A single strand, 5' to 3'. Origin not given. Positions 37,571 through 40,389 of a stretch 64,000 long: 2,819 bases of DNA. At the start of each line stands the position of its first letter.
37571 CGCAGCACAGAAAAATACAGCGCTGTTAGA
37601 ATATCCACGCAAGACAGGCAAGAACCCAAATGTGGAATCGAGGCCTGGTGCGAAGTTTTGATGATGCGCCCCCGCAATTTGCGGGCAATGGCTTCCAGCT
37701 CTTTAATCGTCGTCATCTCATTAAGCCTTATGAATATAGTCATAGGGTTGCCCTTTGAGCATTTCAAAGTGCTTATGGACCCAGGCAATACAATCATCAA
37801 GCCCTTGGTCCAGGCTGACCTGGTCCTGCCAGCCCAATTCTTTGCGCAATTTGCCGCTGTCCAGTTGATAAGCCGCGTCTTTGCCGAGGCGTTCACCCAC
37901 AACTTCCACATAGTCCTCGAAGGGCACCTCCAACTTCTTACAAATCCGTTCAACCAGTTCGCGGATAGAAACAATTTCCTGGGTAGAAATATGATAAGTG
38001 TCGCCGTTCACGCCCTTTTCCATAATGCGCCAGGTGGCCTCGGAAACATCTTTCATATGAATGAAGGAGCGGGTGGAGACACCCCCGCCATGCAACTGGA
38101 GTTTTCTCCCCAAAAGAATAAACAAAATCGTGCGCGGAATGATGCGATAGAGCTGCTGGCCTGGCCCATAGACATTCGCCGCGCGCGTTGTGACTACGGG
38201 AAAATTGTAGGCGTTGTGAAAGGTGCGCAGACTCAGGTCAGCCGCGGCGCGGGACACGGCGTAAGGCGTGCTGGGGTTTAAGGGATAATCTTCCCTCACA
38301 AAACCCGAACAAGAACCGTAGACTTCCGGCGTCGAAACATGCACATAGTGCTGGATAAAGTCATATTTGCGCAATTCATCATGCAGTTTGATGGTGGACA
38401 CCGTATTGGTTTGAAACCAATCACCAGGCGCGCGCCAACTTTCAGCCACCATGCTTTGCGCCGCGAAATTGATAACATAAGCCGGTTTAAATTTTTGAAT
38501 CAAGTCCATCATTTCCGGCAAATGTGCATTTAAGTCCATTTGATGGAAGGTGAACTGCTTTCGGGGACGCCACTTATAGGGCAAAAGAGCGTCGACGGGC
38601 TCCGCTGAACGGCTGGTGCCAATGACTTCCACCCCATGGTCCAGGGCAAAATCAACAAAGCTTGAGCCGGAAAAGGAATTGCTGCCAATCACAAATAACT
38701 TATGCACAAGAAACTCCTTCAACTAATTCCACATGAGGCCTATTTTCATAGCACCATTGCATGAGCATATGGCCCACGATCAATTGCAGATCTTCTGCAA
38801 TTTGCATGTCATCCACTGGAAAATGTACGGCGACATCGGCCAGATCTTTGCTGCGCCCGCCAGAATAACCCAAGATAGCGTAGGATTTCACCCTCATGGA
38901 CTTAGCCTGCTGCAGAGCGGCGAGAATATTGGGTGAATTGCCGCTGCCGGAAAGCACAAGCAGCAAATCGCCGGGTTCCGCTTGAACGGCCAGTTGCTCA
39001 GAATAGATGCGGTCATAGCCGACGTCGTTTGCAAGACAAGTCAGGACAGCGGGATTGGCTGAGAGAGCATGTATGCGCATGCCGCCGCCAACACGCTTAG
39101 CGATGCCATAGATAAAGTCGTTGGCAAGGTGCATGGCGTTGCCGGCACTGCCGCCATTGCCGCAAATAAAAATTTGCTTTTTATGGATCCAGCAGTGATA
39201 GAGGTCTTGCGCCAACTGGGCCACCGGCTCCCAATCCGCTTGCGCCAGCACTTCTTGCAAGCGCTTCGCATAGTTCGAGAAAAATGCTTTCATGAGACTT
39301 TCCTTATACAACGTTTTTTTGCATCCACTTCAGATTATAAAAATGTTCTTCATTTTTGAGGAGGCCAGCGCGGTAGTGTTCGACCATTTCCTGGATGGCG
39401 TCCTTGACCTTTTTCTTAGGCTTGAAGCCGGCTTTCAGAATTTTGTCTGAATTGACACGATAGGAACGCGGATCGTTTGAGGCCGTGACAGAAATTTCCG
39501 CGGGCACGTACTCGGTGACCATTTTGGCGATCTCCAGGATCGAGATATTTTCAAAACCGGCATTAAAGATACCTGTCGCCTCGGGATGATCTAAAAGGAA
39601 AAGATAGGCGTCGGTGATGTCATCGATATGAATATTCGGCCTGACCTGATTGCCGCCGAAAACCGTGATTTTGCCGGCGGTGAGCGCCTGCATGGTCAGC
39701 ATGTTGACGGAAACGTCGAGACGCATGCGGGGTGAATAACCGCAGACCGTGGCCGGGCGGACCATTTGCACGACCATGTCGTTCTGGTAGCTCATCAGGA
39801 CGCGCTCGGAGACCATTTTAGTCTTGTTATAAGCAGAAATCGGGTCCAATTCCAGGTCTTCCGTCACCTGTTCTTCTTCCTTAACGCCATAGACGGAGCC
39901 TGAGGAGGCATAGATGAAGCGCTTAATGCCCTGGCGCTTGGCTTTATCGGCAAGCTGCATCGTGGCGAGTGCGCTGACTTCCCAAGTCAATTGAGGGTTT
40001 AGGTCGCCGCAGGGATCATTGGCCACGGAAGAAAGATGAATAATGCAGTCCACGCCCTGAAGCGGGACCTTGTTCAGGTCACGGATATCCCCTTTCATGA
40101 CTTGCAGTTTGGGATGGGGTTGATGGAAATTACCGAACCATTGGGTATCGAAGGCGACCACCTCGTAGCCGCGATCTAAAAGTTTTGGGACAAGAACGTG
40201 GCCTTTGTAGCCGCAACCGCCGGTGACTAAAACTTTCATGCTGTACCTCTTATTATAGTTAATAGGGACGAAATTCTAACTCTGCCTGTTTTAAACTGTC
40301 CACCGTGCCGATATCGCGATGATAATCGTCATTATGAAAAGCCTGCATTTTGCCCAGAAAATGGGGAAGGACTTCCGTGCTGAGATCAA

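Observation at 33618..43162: Eleven-gene operon joining an ADP/CDP-heptose-like line to a split transketolase, a ChoK-fold kinase, a HAD phosphatase and a methyltransferase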

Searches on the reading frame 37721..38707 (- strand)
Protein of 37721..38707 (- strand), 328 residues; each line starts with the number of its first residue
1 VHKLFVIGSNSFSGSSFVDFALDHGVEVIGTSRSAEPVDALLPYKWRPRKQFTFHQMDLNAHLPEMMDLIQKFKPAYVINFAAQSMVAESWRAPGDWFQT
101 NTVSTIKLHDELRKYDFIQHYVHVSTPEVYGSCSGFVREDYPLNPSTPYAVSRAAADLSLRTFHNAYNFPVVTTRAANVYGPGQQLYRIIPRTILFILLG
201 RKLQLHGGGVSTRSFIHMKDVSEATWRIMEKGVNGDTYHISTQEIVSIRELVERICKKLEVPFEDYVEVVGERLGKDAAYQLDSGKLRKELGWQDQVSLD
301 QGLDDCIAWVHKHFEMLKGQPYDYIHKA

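Call 5: search_protein_families(library=pfam, proteins=[window:37721-38707:-])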
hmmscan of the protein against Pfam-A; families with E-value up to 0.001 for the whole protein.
window:37721-38707:- (328 aa): 3 families
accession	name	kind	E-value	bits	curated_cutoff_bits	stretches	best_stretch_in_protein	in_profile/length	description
PF16363.11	GDP_Man_Dehyd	-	1.2e-51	176.7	27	1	6-305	2-331/332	GDP-mannose 4,6 dehydratase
PF01370.27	Epimerase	-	5.3e-44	150.9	20.9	1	5-240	2-239/240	NAD dependent epimerase/dehydratase family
PF04321.23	RmlD_sub_bind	-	8.1e-08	32.1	27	1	3-261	2-233/287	RmlD substrate binding domain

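Call 7: search_protein_families(library=ncbifam, proteins=[window:37721-38707:-], max_evalue=0.00001)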
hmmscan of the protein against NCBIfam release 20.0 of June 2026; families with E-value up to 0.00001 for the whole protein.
window:37721-38707:- (328 aa): 17 families
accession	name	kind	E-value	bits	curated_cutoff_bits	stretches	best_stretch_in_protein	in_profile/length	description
TIGR01181.1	dTDP_gluc_dehyt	equivalog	9.8e-63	212.1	365.1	1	4-313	2-314/321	dTDP-glucose 4,6-dehydratase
NF007582.0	PRK10217.1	equivalog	5e-37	127.8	698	1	1-310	1-331/355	dTDP-glucose 4,6-dehydratase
NF007490.0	PRK10084.1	subfamily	5.3e-36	124.3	649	1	4-312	3-336/361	dTDP-glucose 4,6-dehydratase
TIGR01179.1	galE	equivalog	1e-29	103.4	262.3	1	3-313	1-328/332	UDP-glucose 4-epimerase GalE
TIGR04180.1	EDH_00030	hypoth_equivalog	2.8e-28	98.8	475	1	5-269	2-266/297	NAD-dependent 4,6-dehydratase LegB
TIGR02622.1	CDP_4_6_dhtase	equivalog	7.3e-25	87.8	278.45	1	2-314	5-334/352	CDP-glucose 4,6-dehydratase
TIGR01472.1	gmd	equivalog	2e-22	79.9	415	1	6-263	5-274/342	GDP-mannose 4,6-dehydratase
TIGR01214.1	rmlD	equivalog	1.3e-11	44.1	224.05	1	3-260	1-227/285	dTDP-4-dehydrorhamnose reductase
NF047922.1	GDPFucSynFcl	equivalog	2.6e-10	40.3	500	1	148-313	133-304/308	GDP-L-fucose synthase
NF007956.0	PRK10675.1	subfamily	3.6e-10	39.5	394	0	11-158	10-158/338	UDP-glucose 4-epimerase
TIGR02197.1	heptose_epim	equivalog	3.5e-08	33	274.6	1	73-312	65-315/316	ADP-glyceromanno-heptose 6-epimerase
NF042422.1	oxyalk_red_OleD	equivalog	9.1e-08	31.8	580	1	87-261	72-252/329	2-alkyl-3-oxoalkanoate reductase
NF008872.0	PRK11908.1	equivalog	2e-07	30.4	294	0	1-268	1-279/349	bifunctional UDP-4-keto-pentose/UDP-xylose synthase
NF011728.1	PRK15181.1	equivalog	3.8e-07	29.4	760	1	77-309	93-336/348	Vi polysaccharide biosynthesis UDP-N-acetylglucosaminuronic acid C-4 epimerase TviC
NF052578.1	StrlDmthSdmBMthl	equivalog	1.5e-06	28.2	600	1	96-253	84-239/328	sterol demethylase protein SdmB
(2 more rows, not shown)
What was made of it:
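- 37721..38707 (-): SDR2: NDP-sugar 4,6-dehydratase-like SDR (motif S-T-P-E-V-Y-G, YxxxR/K). TIGR01181 scores 212 bits, below its cutoff of 365 (calls 5, 7).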

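Call 21: search_solved_structures(query=window:37721-38707:-, max_evalue=1e-10)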
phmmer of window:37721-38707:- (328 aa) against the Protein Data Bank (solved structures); distinct sequences matched with E-value up to 1e-10: 46.
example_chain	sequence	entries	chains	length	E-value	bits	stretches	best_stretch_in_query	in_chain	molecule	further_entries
6bi4_A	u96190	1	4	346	5.1e-44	154.1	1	65-317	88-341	dTDP-glucose 4,6-dehydratase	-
2hun_A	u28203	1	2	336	3.6e-39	138.2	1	3-313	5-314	336aa long hypothetical dTDP-glucose 4,6-dehydratase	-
1kep_A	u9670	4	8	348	1.3e-38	136.4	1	66-314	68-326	dTDP-D-glucose 4,6-dehydratase | DTDP-GLUCOSE 4,6-DEHYDRATASE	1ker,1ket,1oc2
1r66_A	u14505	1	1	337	2.4e-35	125.6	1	78-312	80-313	TDP-glucose-4,6-dehydratase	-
8du1_A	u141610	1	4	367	4.6e-35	124.7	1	52-318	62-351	dTDP-glucose 4,6-dehydratase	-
1r6d_A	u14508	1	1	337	8.7e-35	123.8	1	78-312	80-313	TDP-glucose-4,6-dehydratase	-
6vlo_A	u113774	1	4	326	3.5e-34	121.8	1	66-296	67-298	Putative dTDP-D-glucose 4,6-dehydratase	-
1bxk_A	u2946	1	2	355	6.7e-33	117.6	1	1-310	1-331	PROTEIN (DTDP-GLUCOSE 4,6-DEHYDRATASE)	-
8shh_A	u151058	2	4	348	7.6e-33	117.4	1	77-312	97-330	dTDP-glucose 4,6-dehydratase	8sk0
1g1a_A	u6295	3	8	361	5.9e-30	107.9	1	50-311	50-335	DTDP-D-GLUCOSE 4,6-DEHYDRATASE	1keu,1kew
7ys8_A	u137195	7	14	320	3.9e-24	88.8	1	5-314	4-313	UDP-glucose 4-epimerase | UDP-glucose 4-epimerase along with EC 5.1.3.2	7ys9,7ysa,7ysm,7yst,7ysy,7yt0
4zrm_A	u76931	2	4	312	9.4e-24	87.5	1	4-312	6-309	UDP-glucose 4-epimerase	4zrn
2pk3_A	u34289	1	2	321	3.8e-22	82.2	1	5-305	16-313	GDP-6-deoxy-D-lyxo-4-hexulose reductase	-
6zl6_A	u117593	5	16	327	6.4e-20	74.9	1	3-257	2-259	Epimerase domain-containing protein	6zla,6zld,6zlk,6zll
6zlj_A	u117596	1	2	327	2.3e-19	73.1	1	3-257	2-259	Epimerase domain-containing protein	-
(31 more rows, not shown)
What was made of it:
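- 37721..38707 (-): Best PDB hits are dTDP-glucose 4,6-dehydratases (call 21).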

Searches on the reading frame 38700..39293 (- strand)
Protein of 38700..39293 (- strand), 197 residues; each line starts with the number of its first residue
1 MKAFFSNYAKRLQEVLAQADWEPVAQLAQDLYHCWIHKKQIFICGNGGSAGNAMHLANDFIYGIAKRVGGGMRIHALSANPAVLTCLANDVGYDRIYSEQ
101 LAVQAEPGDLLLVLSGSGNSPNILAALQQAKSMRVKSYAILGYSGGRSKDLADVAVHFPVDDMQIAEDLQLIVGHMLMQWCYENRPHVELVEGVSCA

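Call 5: search_protein_families(library=pfam, proteins=[window:38700-39293:-])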
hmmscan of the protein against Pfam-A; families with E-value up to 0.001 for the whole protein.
window:38700-39293:- (197 aa): 2 families
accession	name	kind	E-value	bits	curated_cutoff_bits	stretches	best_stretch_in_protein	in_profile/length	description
PF13580.11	SIS_2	-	1.7e-21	77.1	27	1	6-141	3-137/138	SIS domain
PF01380.27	SIS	-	1e-05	25.8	25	1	104-172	50-123/131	SIS domain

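Call 7: search_protein_families(library=ncbifam, proteins=[window:38700-39293:-], max_evalue=0.00001)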
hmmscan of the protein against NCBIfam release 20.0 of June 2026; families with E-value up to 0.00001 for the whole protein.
window:38700-39293:- (197 aa): 7 families
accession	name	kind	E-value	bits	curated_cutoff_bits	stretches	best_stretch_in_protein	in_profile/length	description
TIGR00441.1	gmhA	equivalog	2.4e-31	108.9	209.45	1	37-179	10-151/154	D-sedoheptulose 7-phosphate isomerase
NF010546.0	PRK13936.1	equivalog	1e-26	93.9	276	1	18-177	23-184/197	phosphoheptose isomerase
NF001628.0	PRK00414.1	equivalog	5.5e-24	84.9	265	1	20-179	26-184/192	D-sedoheptulose 7-phosphate isomerase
NF010547.0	PRK13938.1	equivalog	3.5e-22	79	320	1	38-172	45-178/196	D-sedoheptulose 7-phosphate isomerase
NF008138.0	PRK10886.1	equivalog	2.4e-18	66.6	352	1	14-159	17-164/196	DnaA initiator-associating protein DiaA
NF041755.1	RuMP_HxlAB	equivalog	3.2e-08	32.9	500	1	101-170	282-346/391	bifunctional 3-hexulose-6-phosphate synthase/6-phospho-3-hexuloisomerase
TIGR03127.2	RuMP_HxlB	equivalog_domain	6.2e-08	32.7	160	1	99-164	64-129/178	6-phospho-3-hexuloisomerase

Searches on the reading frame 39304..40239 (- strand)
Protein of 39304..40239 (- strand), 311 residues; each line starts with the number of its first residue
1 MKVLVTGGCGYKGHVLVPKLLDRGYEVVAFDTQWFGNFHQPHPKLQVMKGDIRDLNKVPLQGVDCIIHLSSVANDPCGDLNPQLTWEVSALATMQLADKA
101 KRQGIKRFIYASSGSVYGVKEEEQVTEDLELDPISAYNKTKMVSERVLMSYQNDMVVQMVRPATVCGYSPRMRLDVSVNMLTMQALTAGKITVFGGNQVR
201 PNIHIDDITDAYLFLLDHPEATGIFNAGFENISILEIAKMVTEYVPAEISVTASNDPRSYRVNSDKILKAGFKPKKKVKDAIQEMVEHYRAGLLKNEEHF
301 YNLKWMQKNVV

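Call 5: search_protein_families(library=pfam, proteins=[window:39304-40239:-])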
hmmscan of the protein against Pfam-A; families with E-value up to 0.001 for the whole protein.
window:39304-40239:- (311 aa): 8 families
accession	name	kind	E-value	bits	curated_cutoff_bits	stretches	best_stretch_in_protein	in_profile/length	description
PF01370.27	Epimerase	-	1.1e-37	130.2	20.9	1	3-228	1-240/240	NAD dependent epimerase/dehydratase family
PF16363.11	GDP_Man_Dehyd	-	3e-26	93.1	27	1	4-258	1-279/332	GDP-mannose 4,6 dehydratase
PF01073.25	3Beta_HSD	-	4.3e-17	62.5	22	1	4-175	1-191/280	3-beta hydroxysteroid dehydrogenase/isomerase family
PF04321.23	RmlD_sub_bind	-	7.1e-15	55.3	27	1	1-288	1-284/287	RmlD substrate binding domain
PF13460.12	NAD_binding_10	-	1.5e-08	35.2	27.2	1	7-163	1-144/184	NAD(P)H-binding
PF07993.18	NAD_binding_4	-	9e-08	32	20.1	1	86-171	109-213/258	Male sterility protein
PF02719.21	Polysacc_synt_2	-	6.1e-06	26.1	20.2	1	3-245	1-247/293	Polysaccharide biosynthesis protein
PF05368.20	NmrA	-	5.2e-05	23.4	27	1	2-115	4-109/298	NmrA-like family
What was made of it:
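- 39304..40239 (-): SDR1: extended SDR of the oxidoreductase/epimerase type (SSGSVYG, YxxxK), possibly a C4-dehydrogenase. PF01370 (call 5).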

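Call 7: search_protein_families(library=ncbifam, proteins=[window:39304-40239:-], max_evalue=0.00001)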
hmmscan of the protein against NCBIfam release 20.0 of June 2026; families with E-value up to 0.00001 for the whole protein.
window:39304-40239:- (311 aa): 20 families
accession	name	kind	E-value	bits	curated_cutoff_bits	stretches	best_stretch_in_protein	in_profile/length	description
TIGR01179.1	galE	equivalog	3.1e-27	95.3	262.3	1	2-277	1-312/332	UDP-glucose 4-epimerase GalE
TIGR04180.1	EDH_00030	hypoth_equivalog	6.3e-24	84.6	475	1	3-255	1-266/297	NAD-dependent 4,6-dehydratase LegB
TIGR01181.1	dTDP_gluc_dehyt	equivalog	2.7e-20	72.7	365.1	1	2-291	1-313/321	dTDP-glucose 4,6-dehydratase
TIGR02197.1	heptose_epim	equivalog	1.9e-19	70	274.6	1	3-261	1-276/316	ADP-glyceromanno-heptose 6-epimerase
NF042422.1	oxyalk_red_OleD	equivalog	5e-15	55.7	580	1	1-220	1-219/329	2-alkyl-3-oxoalkanoate reductase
TIGR03466.1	HpnA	hypoth_equivalog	5.9e-15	55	367.65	1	1-243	1-244/327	hopanoid-associated sugar epimerase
NF043036.1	ErythonDh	equivalog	1.1e-14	54.4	325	1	1-152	1-164/321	D-erythronate dehydrogenase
TIGR01214.1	rmlD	equivalog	2.2e-14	53.2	224.05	1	2-248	1-229/285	dTDP-4-dehydrorhamnose reductase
NF052578.1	StrlDmthSdmBMthl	equivalog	4.7e-12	46.3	600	1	1-192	1-193/328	sterol demethylase protein SdmB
TIGR01777.1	yfcH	hypoth_equivalog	1.1e-11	44.9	207.35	1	3-227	1-222/292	TIGR01777 family oxidoreductase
NF008872.0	PRK11908.1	equivalog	8e-11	41.6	294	1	1-245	2-271/349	bifunctional UDP-4-keto-pentose/UDP-xylose synthase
NF007956.0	PRK10675.1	subfamily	8.3e-11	41.6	394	1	1-153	1-165/338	UDP-glucose 4-epimerase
NF041015.1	UDPsulfquin_syn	equivalog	1.6e-10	40.5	575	1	177-288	238-362/384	UDP-sulfoquinovose synthase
NF042423.1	oxyalk_red_Shew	equivalog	7.6e-10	38.4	580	1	2-167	10-176/331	2-alkyl-3-oxoalkanoate reductase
NF047922.1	GDPFucSynFcl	equivalog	3.3e-08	33.4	500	1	185-289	191-301/308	GDP-L-fucose synthase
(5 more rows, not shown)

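Call 22: search_solved_structures(query=window:39304-40239:-, max_evalue=1e-10)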
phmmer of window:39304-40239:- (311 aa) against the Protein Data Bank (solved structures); distinct sequences matched with E-value up to 1e-10: 39.
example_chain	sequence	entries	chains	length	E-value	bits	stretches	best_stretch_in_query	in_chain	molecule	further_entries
6vo6_A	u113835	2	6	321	1.6e-33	119.7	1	2-291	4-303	Putative sugar-nucleotide epimerase/dehydratease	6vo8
8rdg_A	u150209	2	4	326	1.6e-25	93.5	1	1-287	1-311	SDR family NAD(P)-dependent oxidoreductase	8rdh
8rdi_A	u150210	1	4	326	5.8e-25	91.6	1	1-287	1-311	SDR family NAD(P)-dependent oxidoreductase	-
3ehe_A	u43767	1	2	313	1.3e-22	83.9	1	3-288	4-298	UDP-glucose 4-epimerase (GalE-1)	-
6wjb_A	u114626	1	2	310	1.8e-21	80.2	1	2-236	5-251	NAD-dependent epimerase/dehydratase family protein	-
4lk3_A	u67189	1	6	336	4.1e-21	79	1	2-293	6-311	UDP-glucuronic acid decarboxylase 1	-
4gll_A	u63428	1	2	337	4.2e-21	79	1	2-293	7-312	UDP-glucuronic acid decarboxylase 1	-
4m55_A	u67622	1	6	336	5.7e-21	78.5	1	2-293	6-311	UDP-glucuronic acid decarboxylase 1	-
2b69_A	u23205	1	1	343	6.8e-21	78.3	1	2-293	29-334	UDP-glucuronate decarboxylase 1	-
6wj9_A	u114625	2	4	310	1.7e-20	77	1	2-236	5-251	NAD-dependent epimerase/dehydratase family protein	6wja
6kv9_A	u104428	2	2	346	3.7e-19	72.6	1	3-245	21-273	MoeE5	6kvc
6zl6_A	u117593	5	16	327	5.1e-19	72.1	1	1-242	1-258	Epimerase domain-containing protein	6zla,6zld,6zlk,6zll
6zlj_A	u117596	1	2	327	1.9e-18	70.3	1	1-242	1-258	Epimerase domain-containing protein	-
7ys8_A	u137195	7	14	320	2.5e-18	69.9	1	1-216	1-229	UDP-glucose 4-epimerase | UDP-glucose 4-epimerase along with EC 5.1.3.2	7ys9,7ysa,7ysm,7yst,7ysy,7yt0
4zrm_A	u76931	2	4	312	5.7e-18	68.7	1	1-291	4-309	UDP-glucose 4-epimerase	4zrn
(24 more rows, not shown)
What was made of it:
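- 39304..40239 (-): The best PDB hit is 6vo6/6vo8 at E 1.6e-33 (call 22).
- SDR1's best solved relative is 6vo6/6vo8 (call 22).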
